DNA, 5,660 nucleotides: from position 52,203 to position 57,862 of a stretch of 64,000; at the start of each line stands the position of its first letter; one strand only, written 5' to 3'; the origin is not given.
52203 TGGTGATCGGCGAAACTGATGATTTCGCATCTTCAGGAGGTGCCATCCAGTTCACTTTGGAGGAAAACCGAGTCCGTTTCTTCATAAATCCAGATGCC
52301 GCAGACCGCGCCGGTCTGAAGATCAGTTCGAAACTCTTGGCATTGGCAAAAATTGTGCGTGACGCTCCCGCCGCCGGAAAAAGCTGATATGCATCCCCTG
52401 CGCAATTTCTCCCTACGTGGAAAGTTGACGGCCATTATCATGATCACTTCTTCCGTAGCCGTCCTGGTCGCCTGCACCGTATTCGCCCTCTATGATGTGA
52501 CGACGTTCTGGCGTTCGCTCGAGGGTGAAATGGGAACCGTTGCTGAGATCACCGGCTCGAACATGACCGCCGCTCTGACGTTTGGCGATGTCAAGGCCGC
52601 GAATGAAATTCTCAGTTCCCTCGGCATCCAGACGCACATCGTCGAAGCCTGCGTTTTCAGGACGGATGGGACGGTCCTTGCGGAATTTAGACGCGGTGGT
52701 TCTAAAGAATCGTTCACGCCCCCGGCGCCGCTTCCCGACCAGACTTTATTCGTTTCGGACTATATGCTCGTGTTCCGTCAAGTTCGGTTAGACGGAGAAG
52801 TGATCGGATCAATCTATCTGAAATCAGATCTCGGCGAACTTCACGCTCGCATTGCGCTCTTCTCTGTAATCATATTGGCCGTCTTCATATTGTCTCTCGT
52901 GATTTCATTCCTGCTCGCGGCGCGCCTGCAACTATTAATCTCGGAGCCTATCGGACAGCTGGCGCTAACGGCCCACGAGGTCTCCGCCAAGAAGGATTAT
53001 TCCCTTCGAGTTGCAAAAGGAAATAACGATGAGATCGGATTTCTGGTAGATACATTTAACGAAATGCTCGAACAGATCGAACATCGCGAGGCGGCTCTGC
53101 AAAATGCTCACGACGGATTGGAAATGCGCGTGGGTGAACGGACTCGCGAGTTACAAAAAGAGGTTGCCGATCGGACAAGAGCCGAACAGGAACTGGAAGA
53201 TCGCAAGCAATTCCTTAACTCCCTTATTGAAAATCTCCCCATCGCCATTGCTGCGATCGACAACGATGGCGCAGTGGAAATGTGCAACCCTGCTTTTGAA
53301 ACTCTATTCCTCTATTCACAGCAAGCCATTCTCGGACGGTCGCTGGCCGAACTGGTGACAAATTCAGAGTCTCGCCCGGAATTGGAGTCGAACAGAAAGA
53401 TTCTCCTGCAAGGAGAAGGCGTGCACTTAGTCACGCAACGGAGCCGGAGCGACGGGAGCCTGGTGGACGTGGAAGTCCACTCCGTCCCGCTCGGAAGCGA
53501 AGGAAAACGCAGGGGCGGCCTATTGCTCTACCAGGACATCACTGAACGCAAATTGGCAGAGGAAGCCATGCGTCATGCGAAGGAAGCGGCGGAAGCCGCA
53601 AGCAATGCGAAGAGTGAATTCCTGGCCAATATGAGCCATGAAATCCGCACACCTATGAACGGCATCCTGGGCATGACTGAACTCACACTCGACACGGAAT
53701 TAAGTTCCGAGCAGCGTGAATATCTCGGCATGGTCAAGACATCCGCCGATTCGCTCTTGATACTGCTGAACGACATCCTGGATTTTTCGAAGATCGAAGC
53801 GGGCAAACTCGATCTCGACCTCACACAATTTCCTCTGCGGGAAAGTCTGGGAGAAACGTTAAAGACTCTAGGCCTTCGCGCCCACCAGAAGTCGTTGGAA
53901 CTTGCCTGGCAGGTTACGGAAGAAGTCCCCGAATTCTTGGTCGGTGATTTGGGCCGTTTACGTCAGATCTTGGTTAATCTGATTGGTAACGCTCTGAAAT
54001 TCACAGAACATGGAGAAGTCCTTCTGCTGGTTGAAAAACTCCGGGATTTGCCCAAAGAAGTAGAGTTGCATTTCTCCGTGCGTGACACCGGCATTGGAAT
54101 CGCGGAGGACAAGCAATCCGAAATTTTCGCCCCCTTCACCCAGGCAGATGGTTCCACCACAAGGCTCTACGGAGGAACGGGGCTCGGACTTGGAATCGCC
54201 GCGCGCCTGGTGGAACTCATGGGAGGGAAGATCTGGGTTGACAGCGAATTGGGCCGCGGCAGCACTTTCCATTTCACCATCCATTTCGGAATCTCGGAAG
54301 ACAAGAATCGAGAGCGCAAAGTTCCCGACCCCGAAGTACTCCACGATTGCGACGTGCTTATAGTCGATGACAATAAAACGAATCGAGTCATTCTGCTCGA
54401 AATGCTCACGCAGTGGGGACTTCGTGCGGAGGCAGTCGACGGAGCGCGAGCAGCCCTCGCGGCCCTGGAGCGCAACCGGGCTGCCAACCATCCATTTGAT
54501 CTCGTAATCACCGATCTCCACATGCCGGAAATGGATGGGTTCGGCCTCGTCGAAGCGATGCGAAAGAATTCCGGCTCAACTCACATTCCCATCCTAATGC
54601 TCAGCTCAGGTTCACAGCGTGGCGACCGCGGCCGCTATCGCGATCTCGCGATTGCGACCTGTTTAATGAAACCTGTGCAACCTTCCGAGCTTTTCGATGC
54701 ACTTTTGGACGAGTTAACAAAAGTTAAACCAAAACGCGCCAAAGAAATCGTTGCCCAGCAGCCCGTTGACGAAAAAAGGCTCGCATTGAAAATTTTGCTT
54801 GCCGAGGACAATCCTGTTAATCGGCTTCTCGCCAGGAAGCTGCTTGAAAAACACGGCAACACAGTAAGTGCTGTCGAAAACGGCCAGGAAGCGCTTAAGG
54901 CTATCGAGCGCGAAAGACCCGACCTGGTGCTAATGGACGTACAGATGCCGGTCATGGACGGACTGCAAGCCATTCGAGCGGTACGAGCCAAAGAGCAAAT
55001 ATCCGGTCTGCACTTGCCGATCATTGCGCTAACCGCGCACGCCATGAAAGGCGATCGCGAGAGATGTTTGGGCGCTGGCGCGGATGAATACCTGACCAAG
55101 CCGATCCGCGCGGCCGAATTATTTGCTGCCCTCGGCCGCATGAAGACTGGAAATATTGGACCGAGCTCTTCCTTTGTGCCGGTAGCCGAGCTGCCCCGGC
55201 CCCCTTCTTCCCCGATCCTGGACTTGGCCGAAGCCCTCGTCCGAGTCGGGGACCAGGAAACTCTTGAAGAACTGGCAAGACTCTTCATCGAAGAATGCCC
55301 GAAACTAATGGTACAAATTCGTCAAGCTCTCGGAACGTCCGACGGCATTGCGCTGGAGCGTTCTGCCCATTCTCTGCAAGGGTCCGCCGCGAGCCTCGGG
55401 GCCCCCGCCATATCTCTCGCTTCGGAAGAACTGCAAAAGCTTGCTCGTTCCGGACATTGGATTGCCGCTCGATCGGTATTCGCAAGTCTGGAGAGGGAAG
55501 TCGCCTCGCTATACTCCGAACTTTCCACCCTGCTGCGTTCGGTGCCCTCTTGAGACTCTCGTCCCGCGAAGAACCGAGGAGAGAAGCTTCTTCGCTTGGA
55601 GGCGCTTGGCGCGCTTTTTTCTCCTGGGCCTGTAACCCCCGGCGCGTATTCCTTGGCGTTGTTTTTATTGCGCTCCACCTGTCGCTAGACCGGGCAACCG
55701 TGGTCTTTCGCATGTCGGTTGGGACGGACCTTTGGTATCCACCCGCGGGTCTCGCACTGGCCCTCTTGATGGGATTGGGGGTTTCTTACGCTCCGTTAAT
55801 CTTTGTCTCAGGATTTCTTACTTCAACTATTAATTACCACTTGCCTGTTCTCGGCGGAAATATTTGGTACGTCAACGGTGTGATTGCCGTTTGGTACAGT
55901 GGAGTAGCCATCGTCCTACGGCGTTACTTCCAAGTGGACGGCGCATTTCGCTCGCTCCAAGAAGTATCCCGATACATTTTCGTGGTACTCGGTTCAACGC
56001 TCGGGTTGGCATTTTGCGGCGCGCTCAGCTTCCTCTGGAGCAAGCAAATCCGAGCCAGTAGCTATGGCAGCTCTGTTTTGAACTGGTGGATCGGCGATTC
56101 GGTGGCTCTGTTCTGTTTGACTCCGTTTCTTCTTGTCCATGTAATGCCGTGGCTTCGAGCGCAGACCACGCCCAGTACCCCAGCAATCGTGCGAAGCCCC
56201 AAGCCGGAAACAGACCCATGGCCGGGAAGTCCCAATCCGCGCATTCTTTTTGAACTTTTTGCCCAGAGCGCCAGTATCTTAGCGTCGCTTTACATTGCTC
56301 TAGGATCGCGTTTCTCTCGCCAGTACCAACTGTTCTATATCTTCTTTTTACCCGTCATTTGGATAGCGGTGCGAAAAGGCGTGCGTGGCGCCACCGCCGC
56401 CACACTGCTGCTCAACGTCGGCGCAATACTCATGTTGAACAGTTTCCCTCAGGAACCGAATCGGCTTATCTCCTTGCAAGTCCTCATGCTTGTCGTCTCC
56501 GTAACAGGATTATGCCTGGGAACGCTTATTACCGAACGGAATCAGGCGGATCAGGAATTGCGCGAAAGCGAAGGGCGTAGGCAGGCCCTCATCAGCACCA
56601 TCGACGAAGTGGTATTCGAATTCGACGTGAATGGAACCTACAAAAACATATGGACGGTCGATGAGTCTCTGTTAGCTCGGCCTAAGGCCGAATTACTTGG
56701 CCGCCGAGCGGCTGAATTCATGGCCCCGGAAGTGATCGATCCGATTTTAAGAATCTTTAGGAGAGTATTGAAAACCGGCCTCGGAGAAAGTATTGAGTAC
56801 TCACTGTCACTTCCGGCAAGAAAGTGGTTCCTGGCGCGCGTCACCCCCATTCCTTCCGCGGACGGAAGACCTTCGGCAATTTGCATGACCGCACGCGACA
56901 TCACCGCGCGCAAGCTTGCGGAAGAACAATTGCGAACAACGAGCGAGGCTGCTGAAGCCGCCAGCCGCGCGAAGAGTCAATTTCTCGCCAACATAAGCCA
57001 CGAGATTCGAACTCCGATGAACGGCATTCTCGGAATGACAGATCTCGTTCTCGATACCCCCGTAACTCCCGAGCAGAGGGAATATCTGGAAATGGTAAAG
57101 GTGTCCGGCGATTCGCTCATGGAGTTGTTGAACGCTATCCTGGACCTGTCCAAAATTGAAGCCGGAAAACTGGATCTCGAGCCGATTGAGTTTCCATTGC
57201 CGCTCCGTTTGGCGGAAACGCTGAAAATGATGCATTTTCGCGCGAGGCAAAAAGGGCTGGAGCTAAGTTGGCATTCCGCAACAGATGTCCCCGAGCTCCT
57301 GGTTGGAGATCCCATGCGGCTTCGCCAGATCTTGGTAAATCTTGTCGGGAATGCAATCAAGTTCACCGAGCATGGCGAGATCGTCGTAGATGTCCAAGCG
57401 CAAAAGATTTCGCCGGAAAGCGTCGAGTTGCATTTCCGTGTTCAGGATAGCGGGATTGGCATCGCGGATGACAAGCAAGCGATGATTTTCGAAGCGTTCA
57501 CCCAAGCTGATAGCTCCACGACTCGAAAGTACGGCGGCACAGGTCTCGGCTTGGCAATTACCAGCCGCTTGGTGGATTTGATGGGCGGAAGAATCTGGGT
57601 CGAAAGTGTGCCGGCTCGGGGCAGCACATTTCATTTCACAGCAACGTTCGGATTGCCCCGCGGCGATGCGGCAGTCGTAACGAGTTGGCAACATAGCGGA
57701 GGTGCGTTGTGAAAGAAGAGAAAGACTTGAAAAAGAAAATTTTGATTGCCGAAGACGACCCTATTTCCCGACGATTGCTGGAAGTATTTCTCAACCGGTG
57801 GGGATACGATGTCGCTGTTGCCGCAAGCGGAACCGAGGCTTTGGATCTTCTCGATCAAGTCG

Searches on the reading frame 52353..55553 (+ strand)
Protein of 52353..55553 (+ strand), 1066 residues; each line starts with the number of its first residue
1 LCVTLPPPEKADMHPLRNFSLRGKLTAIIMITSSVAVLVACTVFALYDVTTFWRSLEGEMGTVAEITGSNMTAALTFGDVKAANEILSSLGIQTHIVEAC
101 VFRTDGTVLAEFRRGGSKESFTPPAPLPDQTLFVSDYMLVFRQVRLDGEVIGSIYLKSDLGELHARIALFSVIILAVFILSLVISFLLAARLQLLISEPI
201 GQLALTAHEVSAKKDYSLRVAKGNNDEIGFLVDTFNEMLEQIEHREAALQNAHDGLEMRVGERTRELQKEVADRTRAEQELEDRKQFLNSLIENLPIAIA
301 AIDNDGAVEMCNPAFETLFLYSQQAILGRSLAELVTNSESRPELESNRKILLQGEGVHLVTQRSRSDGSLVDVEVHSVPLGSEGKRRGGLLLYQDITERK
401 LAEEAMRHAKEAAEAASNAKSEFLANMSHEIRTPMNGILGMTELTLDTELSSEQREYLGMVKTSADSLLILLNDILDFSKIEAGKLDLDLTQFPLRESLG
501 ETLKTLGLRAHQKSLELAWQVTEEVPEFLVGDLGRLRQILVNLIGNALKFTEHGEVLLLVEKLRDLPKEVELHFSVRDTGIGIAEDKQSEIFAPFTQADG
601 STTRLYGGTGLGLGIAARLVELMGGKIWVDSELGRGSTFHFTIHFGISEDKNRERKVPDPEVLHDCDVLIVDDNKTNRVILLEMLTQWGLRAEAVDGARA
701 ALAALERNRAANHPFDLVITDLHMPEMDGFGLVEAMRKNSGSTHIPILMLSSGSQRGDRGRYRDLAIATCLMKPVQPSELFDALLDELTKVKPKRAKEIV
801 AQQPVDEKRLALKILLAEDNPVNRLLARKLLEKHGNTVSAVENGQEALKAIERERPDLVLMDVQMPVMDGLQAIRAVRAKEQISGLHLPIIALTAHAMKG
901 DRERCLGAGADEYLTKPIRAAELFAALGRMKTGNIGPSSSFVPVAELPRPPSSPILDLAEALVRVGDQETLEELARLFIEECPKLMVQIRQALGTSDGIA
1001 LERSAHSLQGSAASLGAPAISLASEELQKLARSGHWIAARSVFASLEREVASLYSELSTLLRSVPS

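Call 25: search_protein_families(library=pfam, proteins=[window:52353-55553:+], max_evalue=0.00001)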
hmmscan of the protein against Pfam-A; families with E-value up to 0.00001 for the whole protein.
window:52353-55553:+ (1066 aa): 11 families
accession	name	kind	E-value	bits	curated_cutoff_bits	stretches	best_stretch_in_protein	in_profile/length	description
PF00072.30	Response_reg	-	1.7e-52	176.7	30.2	2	814-927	1-110/111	Response regulator receiver domain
PF02518.31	HATPase_c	-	1.3e-28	100.1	26.4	1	531-645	1-109/111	Histidine kinase-, DNA gyrase B-, and HSP90-like ATPase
PF00512.31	HisKA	-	8.6e-23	80.6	26.9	1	419-484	1-66/66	His Kinase A (phospho-acceptor) domain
PF17152.10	CHASE8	-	7.2e-17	61.9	27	1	55-156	4-101/102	Periplasmic sensor domain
PF08448.16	PAS_4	-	2e-16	60.6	23.1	1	293-400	2-109/110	PAS fold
PF00989.32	PAS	-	3.2e-14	53.3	22.6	1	287-395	2-112/113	PAS fold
PF01627.28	Hpt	-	1.6e-13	51.2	24.6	1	973-1053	1-81/84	Hpt domain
PF13426.13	PAS_9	-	5.3e-10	39.9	27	1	298-398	5-103/103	PAS domain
PF00672.30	HAMP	-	3.5e-08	34.1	25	1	195-243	5-52/53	HAMP domain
PF13188.13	PAS_8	-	4.8e-07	29.9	21.8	1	287-343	2-55/65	PAS domain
PF12860.13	PAS_7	-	1.1e-06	29.2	27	1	292-404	1-115/115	PAS fold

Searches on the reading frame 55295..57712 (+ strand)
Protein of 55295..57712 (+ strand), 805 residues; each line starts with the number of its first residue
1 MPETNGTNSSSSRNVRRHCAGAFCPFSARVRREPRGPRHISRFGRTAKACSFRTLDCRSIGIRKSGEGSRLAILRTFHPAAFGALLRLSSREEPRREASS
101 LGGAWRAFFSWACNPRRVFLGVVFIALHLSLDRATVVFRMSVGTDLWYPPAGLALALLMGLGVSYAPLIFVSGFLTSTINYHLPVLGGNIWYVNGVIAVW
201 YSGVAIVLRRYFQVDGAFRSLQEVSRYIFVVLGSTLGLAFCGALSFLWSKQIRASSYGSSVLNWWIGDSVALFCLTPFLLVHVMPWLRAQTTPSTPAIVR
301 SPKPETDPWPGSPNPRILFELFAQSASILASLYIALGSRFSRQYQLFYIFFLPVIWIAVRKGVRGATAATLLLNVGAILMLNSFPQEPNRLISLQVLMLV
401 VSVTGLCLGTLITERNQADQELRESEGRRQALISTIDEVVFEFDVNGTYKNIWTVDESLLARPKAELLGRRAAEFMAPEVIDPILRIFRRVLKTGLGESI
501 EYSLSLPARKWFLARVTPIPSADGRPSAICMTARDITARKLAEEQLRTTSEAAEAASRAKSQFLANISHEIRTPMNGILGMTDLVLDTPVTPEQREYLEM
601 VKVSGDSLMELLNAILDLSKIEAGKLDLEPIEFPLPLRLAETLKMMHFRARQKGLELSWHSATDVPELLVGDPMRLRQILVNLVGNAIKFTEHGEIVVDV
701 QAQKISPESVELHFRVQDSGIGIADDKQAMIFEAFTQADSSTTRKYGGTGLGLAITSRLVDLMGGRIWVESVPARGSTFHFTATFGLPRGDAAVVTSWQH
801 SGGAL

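Call 25: search_protein_families(library=pfam, proteins=[window:55295-57712:+], max_evalue=0.00001)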
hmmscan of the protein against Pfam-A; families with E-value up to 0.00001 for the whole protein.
window:55295-57712:+ (805 aa): 4 families
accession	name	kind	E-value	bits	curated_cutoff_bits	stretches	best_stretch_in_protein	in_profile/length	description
PF02518.31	HATPase_c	-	5.7e-31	107.7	26.4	1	671-783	1-107/111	Histidine kinase-, DNA gyrase B-, and HSP90-like ATPase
PF05231.19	MASE1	-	2.4e-22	79.8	29.8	1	117-415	2-298/299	MASE1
PF00512.31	HisKA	-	1.7e-21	76.5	26.9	1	559-624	1-66/66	His Kinase A (phospho-acceptor) domain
PF08448.16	PAS_4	-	3.8e-11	43.6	23.1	1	440-540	8-109/110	PAS fold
